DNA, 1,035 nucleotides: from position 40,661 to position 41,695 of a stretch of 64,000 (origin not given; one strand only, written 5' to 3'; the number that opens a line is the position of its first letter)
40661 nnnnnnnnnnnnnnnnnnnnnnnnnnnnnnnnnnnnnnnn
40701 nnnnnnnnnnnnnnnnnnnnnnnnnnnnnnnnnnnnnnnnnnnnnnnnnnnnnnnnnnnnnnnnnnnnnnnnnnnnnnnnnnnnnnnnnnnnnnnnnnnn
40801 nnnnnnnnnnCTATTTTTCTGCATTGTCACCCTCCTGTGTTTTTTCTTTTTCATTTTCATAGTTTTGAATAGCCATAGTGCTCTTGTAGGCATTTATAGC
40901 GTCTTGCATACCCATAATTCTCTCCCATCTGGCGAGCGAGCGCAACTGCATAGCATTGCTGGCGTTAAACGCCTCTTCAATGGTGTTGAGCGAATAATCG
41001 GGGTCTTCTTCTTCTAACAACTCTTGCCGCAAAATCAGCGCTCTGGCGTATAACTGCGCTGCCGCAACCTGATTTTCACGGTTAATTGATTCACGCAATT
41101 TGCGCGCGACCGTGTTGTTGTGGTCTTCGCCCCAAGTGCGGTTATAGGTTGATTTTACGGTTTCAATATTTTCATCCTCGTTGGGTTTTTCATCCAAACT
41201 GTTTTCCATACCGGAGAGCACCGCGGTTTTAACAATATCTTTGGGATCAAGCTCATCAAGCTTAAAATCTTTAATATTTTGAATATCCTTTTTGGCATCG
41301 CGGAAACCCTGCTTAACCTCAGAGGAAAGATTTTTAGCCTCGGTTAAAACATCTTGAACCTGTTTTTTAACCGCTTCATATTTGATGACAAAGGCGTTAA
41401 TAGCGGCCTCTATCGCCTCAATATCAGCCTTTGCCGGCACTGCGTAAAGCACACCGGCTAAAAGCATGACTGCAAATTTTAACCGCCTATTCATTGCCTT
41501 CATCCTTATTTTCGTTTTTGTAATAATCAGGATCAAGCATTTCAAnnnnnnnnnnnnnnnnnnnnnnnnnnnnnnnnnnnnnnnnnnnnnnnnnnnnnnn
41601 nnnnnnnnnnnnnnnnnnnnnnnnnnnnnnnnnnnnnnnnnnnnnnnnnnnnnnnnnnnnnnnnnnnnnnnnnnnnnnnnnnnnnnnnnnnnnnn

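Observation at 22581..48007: Atypical rvh/VirB-like type IV secretion locus: VirB2x3-B3-B4-[four secreted coiled-coil proteins]-B8-B7-B8-B9-[repeat giant]-B10-B11, with no VirB6, VirD4 or VirB1 in sight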

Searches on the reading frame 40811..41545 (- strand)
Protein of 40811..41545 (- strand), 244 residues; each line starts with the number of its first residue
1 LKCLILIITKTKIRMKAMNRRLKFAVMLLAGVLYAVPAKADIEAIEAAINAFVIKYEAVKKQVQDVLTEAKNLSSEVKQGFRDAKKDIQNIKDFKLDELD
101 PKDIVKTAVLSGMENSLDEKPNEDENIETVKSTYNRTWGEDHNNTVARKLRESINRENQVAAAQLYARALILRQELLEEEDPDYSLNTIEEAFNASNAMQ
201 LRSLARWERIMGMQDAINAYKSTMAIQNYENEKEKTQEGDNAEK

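Call 4: search_protein_families(library=pfam, proteins=[window:40811-41545:-], max_evalue=0.01)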
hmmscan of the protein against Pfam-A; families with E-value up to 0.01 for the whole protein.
window:40811-41545:- (244 aa): 2 families
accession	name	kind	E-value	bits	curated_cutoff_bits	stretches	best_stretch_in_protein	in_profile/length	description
PF13374.12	TPR_10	-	0.00061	20.2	27.5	0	156-183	15-42/42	Tetratricopeptide repeat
PF24281.2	HVO_2928_N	-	0.0039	17.1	27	0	51-77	3-29/168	HVO_2928, N-terminal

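Call 11: search_protein_families(library=ncbifam, proteins=[window:40811-41545:-], max_evalue=0.1)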
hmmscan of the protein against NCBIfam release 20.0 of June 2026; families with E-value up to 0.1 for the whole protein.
window:40811-41545:- (244 aa): 3 families
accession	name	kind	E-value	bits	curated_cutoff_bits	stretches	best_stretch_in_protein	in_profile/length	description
NF002377.0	PRK01371.1-4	equivalog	0.0018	18.7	96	1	60-121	29-89/119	sec-independent translocase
TIGR03112.1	6_pyr_pter_rel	hypoth_equivalog_domain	0.077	13.3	69.35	0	52-116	39-103/113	6-pyruvoyl tetrahydropterin synthase-related domain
NF002375.0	PRK01371.1-2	equivalog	0.082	13.2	137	0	91-136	58-100/137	sec-independent translocase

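Call 23: search_solved_structures(query=A1, max_evalue=10)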
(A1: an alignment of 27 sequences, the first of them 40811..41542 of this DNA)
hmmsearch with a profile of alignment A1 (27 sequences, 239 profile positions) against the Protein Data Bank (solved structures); distinct sequences matched with E-value up to 10: 7.
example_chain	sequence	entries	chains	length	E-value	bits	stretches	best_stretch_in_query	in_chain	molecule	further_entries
9o19_X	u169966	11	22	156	7.1e-06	28.8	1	13-105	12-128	ATP synthase subunit b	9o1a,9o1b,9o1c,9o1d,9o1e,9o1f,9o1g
8qai_A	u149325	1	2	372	0.00019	24.2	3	18-104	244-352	sc-CC-7-LI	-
2etd_A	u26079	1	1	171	0.04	16.5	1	45-147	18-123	lemA protein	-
6yx5_B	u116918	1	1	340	0.34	13.5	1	155-213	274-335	Multifunctional virulence effector protein DrrA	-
2x43_S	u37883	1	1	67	0.58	12.7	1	61-117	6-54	SHERP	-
6xrw_A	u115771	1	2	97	1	12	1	22-73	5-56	Plasmid stabilisation system protein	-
3l0i_A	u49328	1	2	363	6.1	9.4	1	155-215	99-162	DrrA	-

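Call 30: search_protein_families(library=pfam, alignment_id=A1, max_evalue=1)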
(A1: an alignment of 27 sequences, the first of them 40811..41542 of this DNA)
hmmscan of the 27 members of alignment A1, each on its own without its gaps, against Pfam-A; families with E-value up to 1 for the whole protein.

A. member 1, window:40811-41542:- (243 aa): 6 families
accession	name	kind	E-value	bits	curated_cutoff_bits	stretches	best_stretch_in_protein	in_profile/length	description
PF13374.12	TPR_10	-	0.0006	20.2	27.5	1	155-182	15-42/42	Tetratricopeptide repeat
PF24281.2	HVO_2928_N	-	0.0039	17.2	27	0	50-76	3-29/168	HVO_2928, N-terminal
PF20663.3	COG4_N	-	0.039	14.4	27.3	0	41-78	4-41/107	Conserved oligomeric Golgi complex subunit 4, N-terminal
PF05153.21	MIOX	-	0.044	13.8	25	1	128-212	3-85/249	Myo-inositol oxygenase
PF03186.18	CobD_Cbib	-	0.044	13.5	34.4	1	27-117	61-148/282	CobD/Cbib protein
PF21655.3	L544_NTransf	-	0.064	13.6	27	1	48-89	130-171/193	L544, nucleotidyltransferase domain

B. families by the number of members that match (of 27 scanned): 66 families (the first 25 are shown)
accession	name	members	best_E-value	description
PF21329.2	CYP38_PsbQ-like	7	0.0012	Peptidyl-prolyl cis-trans isomerase CYP38-like, PsbQ-like domain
PF07889.17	DUF1664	4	0.073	Protein of unknown function (DUF1664)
PF06103.16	DUF948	3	0.00034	Bacterial protein of unknown function (DUF948)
PF04513.17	Baculo_PEP_C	3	0.033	Baculovirus polyhedron envelope protein, PEP, C terminus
PF05478.16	Prominin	2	0.0013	Prominin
PF11887.13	Mce4_CUP1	2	0.0075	Cholesterol uptake porter CUP1 of Mce4, putative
PF06009.19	Laminin_II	2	0.014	Laminin Domain II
PF20663.3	COG4_N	2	0.039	Conserved oligomeric Golgi complex subunit 4, N-terminal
PF12963.12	DUF3852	2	0.11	Protein of unknown function (DUF3852)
PF12732.12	YtxH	2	0.38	YtxH-like protein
PF07554.19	FIVAR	1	8.5e-05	FIVAR domain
PF05335.18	DUF745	1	0.00051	Protein of unknown function (DUF745)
PF13374.12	TPR_10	1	0.0006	Tetratricopeptide repeat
PF04407.17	DUF531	1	0.0015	Protein of unknown function (DUF531)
PF07321.17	YscO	1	0.0032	Type III secretion protein YscO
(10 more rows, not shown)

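Call 32: find_homologous_proteins(query=A1, max_evalue=0.001)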
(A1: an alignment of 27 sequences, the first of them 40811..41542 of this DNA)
Query A1 (27 sequences) (243 aa, profile of the alignment): 23 proteins with E <= 0.001 among 8000 candidates.
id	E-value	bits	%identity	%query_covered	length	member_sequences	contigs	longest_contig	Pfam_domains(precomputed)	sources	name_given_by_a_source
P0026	4.1e-63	231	96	93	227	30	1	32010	-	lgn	-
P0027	1.2e-58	216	68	91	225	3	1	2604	-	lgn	-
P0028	3.7e-58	215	69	92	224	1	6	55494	-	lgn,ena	-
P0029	2.0e-56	209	69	92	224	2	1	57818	-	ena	-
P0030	1.7e-55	206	66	92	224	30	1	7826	-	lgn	-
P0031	6.0e-54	201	38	87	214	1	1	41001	-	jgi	-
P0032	9.5e-54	200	66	93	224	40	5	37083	-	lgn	-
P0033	2.3e-49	186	27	36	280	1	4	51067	-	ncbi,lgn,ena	-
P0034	4.3e-49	185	25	67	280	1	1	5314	PF06103.17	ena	-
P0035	5.5e-49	185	25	67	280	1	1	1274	PF06103.17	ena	-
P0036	8.2e-49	184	24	48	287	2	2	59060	-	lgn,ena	-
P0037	3.4e-45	172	25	36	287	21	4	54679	-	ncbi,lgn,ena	-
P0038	4.5e-45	172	29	33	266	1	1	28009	-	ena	-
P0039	1.3e-44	171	22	64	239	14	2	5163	-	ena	-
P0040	4.8e-44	169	24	38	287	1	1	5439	-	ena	-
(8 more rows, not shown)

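Call 43: predict_structure(alignment_id=A3)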
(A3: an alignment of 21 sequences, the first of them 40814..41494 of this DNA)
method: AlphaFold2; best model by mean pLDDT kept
length: 227 residues; sequences in the alignment: 21
mean_pLDDT: 37.6   pTM: 0.20
mean pLDDT of the five models: 37.6, 35.1, 34.0, 33.6, 33.1
residues with pLDDT >= 90: 0; 70-90: 0; 50-70: 17; < 50: 210
segments of 3 or more residues with pLDDT < 50: 16-160, 166-227
pLDDT, mean of each block of 10 residues (from residue 1): 55 45 31 31 32 31 31 31 35 34 40 38 36 40 41 42 47 42 38 35 32 38 43
secondary structure, 60 per line:
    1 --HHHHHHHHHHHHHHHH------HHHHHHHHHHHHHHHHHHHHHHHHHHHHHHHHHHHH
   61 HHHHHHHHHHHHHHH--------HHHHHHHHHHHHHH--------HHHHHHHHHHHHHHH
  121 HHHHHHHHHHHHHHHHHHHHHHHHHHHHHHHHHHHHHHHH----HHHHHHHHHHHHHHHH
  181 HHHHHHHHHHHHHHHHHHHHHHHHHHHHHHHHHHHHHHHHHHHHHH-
elements in order: H3-18 H25-75 H84-97 H106-160 H165-226

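Call 84: search_protein_representatives(alignment_id=A3)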
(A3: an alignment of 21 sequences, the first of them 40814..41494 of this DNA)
Query: 21 sequences, 257 profile positions. Proteins with E-value up to 0.001 (for the whole library): 172; up to 1e-10: 77; up to 1e-30: 11. The best 150 are listed.
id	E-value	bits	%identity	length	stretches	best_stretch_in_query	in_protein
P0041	7.8e-110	382.5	-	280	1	1-256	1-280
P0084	8.2e-98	343.1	-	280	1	1-257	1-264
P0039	4.0e-88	311.3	-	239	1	3-256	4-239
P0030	4.9e-67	242.2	-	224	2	121-256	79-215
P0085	1.1e-61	224.7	-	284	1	3-251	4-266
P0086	5.7e-61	222.3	-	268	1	3-250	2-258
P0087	1.2e-56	208.2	-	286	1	1-256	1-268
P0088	4.7e-49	183.3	-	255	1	4-253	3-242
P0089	3.5e-44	167.3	-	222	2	125-256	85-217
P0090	1.0e-37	146.1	-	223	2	120-256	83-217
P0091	1.0e-37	146.1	-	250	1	1-252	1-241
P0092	5.3e-28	114.3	-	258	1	2-247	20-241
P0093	1.1e-27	113.2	-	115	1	145-256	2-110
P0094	1.4e-26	109.6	-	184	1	78-253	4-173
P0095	1.5e-23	99.7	-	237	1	13-252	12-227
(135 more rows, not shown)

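Call 96: search_protein_families(library=pfam, alignment_id=A8, max_evalue=0.1)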
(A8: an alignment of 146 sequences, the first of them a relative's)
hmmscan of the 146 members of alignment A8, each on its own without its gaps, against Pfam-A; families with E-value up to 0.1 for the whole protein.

A. member 1, P0084 (280 aa): 3 families
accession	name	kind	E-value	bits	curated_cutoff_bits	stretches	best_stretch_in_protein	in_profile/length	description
PF13655.11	RVT_N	-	0.037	14.8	28.1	0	173-215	26-68/83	N-terminal domain of reverse transcriptase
PF03945.19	Endotoxin_N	-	0.047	13.9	21.3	1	72-205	5-134/223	delta endotoxin, N-terminal domain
PF00153.32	Mito_carr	-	0.062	13.5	22.3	0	115-138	10-33/96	Mitochondrial carrier protein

B. families by the number of members that match (of 146 scanned): 216 families (the first 25 are shown)
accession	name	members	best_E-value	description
PF06103.16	DUF948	15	1.3e-07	Bacterial protein of unknown function (DUF948)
PF06009.19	Laminin_II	7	9.3e-05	Laminin Domain II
PF04513.17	Baculo_PEP_C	4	0.0014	Baculovirus polyhedron envelope protein, PEP, C terminus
PF21329.2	CYP38_PsbQ-like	4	0.0019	Peptidyl-prolyl cis-trans isomerase CYP38-like, PsbQ-like domain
PF00957.27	Synaptobrevin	4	0.027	Synaptobrevin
PF11839.13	Alanine_zipper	3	0.00073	Alanine-zipper, major outer membrane lipoprotein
PF05531.17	NPV_P10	3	0.004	Nucleopolyhedrovirus P10 protein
PF25101.1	Spectrin_7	3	0.0063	Animal spectrin repeats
PF20117.4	DUF6507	3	0.0099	Family of unknown function (DUF6507)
PF07889.17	DUF1664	3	0.016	Protein of unknown function (DUF1664)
PF02403.27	Seryl_tRNA_N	3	0.034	Seryl-tRNA synthetase N-terminal domain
PF10241.14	KxDL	3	0.034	Uncharacterized conserved protein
PF10157.14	BORCS6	2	0.0011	BLOC-1-related complex sub-unit 6 C-terminal helix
PF11172.13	DUF2959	2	0.0017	Protein of unknown function (DUF2959)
PF19233.4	DUF5886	2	0.002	Family of unknown function (DUF5886)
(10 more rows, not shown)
